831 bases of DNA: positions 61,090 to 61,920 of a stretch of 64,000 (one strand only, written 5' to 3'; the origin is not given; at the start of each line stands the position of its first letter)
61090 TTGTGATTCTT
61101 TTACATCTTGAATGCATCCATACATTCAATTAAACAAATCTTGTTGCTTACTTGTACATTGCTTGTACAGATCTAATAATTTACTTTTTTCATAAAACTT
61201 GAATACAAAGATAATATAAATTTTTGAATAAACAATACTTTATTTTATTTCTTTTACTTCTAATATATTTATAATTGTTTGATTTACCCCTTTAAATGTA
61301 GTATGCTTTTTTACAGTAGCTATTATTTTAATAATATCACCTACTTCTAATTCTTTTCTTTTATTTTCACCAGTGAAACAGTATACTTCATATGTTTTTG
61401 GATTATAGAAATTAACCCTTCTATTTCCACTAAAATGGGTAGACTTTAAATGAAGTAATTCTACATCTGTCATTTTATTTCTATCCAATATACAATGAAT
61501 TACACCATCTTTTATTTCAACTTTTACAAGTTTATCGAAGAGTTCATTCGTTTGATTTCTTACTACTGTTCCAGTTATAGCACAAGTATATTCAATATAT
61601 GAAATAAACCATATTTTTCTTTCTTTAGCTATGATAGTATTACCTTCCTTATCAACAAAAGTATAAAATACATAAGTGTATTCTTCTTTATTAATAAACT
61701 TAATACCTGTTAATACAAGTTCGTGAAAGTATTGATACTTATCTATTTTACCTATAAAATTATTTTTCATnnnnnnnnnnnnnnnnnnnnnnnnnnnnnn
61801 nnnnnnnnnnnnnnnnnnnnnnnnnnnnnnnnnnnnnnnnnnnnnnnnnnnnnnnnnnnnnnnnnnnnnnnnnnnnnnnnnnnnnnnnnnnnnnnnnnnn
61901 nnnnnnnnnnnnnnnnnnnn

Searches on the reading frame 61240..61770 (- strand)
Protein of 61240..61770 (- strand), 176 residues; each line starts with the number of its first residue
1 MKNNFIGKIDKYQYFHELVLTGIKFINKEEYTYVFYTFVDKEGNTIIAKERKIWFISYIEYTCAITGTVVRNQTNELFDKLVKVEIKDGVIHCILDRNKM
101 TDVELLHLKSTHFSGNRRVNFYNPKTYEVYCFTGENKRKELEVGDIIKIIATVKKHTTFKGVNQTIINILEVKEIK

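Call 39: search_protein_families(library=phrogs, max_evalue=0.001, proteins=[window:61240-61770:-])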
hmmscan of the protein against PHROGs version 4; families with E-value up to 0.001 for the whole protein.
window:61240-61770:- (176 aa): 3 families
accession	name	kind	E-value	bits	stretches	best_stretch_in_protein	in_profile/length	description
phrog_2319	-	unknown function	6.7e-09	36.5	1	132-168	358-392/399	-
phrog_3628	-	unknown function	8e-07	29.5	1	129-172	215-255/257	-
phrog_27218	-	unknown function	0.00046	21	0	109-169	128-186/192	-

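Call 43: search_protein_families(library=pfam, max_evalue=1, proteins=[window:61240-61770:-])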
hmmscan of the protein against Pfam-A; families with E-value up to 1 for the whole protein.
window:61240-61770:- (176 aa): 1 family
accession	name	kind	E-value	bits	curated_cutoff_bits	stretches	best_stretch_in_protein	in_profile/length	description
PF01336.31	tRNA_anti-codon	-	0.029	14.8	27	1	128-160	30-61/75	OB-fold nucleic acid binding domain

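Call 66: search_protein_families(library=ncbifam, max_evalue=0.1, proteins=[window:61240-61770:-])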
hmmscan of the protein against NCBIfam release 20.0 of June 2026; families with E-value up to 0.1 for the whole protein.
window:61240-61770:- (176 aa): 1 family
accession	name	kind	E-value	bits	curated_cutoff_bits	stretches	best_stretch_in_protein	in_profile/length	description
NF008170.0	PRK10917.2-4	equivalog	0.046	11.6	975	1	117-172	156-209/826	ATP-dependent DNA helicase RecG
